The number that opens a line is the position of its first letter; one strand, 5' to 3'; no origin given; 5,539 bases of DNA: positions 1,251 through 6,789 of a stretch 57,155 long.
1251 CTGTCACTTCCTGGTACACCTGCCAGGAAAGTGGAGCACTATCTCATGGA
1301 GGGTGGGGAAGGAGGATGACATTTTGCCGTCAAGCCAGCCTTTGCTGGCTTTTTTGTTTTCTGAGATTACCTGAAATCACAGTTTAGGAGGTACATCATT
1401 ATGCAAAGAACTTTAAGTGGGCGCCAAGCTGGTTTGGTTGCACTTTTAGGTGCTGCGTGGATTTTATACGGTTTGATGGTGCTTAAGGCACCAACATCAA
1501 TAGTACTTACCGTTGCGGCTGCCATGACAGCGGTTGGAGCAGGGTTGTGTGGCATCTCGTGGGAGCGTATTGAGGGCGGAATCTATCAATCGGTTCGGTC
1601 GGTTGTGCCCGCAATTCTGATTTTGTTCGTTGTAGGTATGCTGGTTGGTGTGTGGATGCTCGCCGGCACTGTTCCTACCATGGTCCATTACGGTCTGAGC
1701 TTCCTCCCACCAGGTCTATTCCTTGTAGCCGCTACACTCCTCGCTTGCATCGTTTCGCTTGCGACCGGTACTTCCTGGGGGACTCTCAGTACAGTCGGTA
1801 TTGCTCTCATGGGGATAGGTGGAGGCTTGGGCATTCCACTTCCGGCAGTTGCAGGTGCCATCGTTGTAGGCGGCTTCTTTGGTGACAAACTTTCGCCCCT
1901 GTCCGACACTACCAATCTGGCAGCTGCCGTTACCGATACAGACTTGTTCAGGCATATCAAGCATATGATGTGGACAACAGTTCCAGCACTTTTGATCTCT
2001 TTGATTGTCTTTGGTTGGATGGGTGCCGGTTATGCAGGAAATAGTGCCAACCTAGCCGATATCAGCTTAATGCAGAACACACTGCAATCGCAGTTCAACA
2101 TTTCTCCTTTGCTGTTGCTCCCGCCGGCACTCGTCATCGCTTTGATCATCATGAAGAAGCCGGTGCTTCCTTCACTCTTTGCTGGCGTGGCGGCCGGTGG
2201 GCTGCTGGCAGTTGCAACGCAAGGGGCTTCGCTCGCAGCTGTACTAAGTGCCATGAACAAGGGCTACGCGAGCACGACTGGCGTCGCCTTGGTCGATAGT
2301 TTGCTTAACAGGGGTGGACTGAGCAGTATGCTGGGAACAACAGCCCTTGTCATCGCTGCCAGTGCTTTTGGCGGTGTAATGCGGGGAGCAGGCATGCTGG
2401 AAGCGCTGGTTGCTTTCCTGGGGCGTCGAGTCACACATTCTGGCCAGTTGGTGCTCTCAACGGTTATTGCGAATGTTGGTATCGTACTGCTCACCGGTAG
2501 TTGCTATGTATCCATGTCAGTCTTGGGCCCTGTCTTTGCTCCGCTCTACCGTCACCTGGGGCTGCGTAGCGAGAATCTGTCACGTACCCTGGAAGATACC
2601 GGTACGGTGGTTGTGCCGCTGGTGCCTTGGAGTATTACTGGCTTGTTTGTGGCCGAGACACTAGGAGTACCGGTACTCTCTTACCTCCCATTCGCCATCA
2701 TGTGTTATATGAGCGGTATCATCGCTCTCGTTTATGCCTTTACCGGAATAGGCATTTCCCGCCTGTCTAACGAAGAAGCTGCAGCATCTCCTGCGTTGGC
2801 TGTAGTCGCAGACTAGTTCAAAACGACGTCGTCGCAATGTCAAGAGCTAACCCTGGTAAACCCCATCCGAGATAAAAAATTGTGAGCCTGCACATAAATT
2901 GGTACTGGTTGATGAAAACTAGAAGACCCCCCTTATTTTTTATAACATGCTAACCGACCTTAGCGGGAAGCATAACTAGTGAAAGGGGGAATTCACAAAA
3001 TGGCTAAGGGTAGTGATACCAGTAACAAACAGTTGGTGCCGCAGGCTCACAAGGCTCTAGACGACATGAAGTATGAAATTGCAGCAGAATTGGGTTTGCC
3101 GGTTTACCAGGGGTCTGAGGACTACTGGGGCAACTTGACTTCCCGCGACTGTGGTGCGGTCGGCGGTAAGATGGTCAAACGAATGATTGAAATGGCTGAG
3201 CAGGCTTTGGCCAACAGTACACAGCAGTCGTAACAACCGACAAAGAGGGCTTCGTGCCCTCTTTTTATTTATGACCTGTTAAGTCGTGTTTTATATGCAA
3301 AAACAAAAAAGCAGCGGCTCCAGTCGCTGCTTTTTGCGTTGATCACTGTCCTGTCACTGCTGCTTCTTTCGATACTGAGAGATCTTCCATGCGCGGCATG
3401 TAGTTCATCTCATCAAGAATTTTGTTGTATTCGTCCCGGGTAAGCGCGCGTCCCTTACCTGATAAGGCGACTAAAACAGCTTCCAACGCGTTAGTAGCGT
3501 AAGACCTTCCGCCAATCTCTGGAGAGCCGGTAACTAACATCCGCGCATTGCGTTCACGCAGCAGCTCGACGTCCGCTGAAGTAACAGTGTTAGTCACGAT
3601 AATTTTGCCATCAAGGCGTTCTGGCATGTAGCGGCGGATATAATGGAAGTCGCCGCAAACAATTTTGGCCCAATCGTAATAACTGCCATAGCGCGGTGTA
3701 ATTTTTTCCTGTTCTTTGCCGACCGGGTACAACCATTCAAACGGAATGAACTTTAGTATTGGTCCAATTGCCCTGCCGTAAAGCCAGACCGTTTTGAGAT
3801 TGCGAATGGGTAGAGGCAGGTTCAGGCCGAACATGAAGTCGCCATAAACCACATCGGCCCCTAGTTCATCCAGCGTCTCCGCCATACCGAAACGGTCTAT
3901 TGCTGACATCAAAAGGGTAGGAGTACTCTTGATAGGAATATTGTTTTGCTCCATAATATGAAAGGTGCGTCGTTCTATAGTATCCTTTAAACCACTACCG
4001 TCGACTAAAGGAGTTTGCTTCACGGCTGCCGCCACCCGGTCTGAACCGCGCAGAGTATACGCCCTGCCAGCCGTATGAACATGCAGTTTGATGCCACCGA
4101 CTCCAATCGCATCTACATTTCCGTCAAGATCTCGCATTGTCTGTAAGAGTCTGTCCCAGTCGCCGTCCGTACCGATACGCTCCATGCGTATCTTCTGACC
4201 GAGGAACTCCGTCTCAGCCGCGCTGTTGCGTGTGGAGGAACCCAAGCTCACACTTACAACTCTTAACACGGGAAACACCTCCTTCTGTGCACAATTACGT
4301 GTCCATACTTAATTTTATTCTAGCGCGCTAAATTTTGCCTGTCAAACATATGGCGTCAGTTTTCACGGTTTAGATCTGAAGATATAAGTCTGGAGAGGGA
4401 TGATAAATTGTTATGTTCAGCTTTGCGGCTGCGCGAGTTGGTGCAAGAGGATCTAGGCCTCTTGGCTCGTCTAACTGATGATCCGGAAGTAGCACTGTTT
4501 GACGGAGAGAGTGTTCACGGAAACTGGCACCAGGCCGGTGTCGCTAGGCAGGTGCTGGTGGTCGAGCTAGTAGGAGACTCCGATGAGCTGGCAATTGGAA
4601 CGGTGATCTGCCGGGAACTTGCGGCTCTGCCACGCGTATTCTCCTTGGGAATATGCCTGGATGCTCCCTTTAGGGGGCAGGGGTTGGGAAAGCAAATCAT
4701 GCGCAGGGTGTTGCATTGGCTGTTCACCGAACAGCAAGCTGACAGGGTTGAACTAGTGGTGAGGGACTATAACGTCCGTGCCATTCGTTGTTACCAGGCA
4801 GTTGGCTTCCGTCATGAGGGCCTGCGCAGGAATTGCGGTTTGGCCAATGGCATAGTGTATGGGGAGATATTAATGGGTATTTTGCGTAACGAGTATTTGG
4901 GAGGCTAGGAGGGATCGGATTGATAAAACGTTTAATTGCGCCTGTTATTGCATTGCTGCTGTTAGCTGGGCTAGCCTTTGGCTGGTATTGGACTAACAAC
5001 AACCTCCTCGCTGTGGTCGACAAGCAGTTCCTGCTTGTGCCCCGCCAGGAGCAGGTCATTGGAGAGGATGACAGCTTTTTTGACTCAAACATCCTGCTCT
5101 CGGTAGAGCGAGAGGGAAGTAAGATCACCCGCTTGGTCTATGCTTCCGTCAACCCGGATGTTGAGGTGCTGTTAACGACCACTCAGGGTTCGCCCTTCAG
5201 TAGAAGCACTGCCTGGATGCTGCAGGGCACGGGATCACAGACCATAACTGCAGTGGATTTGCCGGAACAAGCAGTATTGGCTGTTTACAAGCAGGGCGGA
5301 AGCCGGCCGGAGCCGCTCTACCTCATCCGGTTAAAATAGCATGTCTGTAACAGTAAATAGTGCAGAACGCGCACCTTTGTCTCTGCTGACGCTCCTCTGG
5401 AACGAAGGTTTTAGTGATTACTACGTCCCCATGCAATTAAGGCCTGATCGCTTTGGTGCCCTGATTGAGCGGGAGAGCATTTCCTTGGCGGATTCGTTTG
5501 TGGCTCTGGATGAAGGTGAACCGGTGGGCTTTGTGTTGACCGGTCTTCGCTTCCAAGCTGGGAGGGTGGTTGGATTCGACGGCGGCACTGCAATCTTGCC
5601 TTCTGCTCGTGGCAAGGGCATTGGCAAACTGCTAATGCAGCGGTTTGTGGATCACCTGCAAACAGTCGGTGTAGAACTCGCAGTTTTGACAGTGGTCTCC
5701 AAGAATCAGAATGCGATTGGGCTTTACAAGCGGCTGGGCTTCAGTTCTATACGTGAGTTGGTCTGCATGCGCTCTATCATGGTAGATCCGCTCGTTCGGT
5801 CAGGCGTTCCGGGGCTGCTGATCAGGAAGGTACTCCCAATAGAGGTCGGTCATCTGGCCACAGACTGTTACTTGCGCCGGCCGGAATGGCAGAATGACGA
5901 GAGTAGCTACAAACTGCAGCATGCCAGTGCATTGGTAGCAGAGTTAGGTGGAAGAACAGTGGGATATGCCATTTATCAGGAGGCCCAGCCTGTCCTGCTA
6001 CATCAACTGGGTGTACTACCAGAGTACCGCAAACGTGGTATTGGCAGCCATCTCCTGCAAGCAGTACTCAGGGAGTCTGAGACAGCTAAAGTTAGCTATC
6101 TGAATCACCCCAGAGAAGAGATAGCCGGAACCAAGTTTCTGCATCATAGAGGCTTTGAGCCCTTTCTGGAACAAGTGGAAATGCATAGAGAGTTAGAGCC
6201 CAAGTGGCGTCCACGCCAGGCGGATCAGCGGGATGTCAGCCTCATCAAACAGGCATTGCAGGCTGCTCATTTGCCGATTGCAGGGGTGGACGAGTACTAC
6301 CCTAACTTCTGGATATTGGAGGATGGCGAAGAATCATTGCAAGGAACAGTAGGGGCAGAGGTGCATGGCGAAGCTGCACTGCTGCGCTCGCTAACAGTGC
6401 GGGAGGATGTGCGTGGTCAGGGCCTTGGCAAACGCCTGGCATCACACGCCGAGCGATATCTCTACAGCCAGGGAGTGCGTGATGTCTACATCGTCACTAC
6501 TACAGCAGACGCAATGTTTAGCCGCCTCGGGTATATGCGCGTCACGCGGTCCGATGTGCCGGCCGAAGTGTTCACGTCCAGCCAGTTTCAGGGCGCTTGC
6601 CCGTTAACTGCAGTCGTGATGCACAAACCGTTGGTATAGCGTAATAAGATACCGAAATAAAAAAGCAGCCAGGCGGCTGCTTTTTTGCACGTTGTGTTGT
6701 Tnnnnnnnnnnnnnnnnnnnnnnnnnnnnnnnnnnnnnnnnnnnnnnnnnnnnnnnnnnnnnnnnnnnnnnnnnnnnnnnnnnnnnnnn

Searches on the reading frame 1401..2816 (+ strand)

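Call 78: search_protein_families(library=pfam, proteins=[window:1401-2816:+], max_evalue=0.000001)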
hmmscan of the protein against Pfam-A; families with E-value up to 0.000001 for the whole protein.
window:1401-2816:+ (471 aa): 1 family
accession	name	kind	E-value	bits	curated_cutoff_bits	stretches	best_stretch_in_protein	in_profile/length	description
PF03553.21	Na_H_antiporter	-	6.2e-62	210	23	2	160-450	4-303/303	Na+/H+ antiporter family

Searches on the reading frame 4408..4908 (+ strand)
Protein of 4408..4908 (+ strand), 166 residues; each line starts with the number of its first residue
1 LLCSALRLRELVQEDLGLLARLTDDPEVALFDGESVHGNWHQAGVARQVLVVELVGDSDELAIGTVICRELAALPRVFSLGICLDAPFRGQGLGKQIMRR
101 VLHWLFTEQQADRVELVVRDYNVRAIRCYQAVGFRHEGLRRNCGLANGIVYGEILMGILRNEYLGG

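Call 78: search_protein_families(library=pfam, proteins=[window:4408-4908:+], max_evalue=0.000001)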
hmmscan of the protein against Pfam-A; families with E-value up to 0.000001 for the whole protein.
window:4408-4908:+ (166 aa): 4 families
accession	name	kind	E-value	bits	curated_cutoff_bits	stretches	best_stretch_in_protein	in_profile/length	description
PF13302.13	Acetyltransf_3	-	7.9e-14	53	25.4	1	6-135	2-138/138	Acetyltransferase (GNAT) domain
PF00583.31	Acetyltransf_1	-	5.4e-13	49.7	20.7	1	55-134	38-116/116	Acetyltransferase (GNAT) family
PF13508.13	Acetyltransf_7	-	1.9e-08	35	27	1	59-135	11-83/84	Acetyltransferase (GNAT) domain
PF13523.12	Acetyltransf_8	-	1.3e-07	31.8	27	1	86-138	89-141/145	Acetyltransferase (GNAT) domain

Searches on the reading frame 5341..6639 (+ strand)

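Call 78: search_protein_families(library=pfam, proteins=[window:5341-6639:+], max_evalue=0.000001)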
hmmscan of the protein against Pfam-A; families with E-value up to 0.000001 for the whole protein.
window:5341-6639:+ (432 aa): 7 families
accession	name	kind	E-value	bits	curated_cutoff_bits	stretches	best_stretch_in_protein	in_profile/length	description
PF00583.31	Acetyltransf_1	-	7.1e-40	136.4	20.7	3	48-134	31-116/116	Acetyltransferase (GNAT) family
PF13508.13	Acetyltransf_7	-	5e-36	123.4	27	3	52-135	5-83/84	Acetyltransferase (GNAT) domain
PF13673.13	Acetyltransf_10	-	9.1e-25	87.5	23.6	1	52-140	33-113/128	Acetyltransferase (GNAT) domain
PF08445.16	FR47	-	7.6e-18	64.7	22.1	1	83-139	27-82/86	FR47-like protein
PF14542.12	Acetyltransf_CG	-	7e-13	49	30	0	203-248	7-55/80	GCN5-related N-acetyl-transferase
PF13527.13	Acetyltransf_9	-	1.1e-09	38.8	25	0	81-135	76-125/127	Acetyltransferase (GNAT) domain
PF13302.13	Acetyltransf_3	-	9.6e-07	30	25.4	0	54-134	57-137/138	Acetyltransferase (GNAT) domain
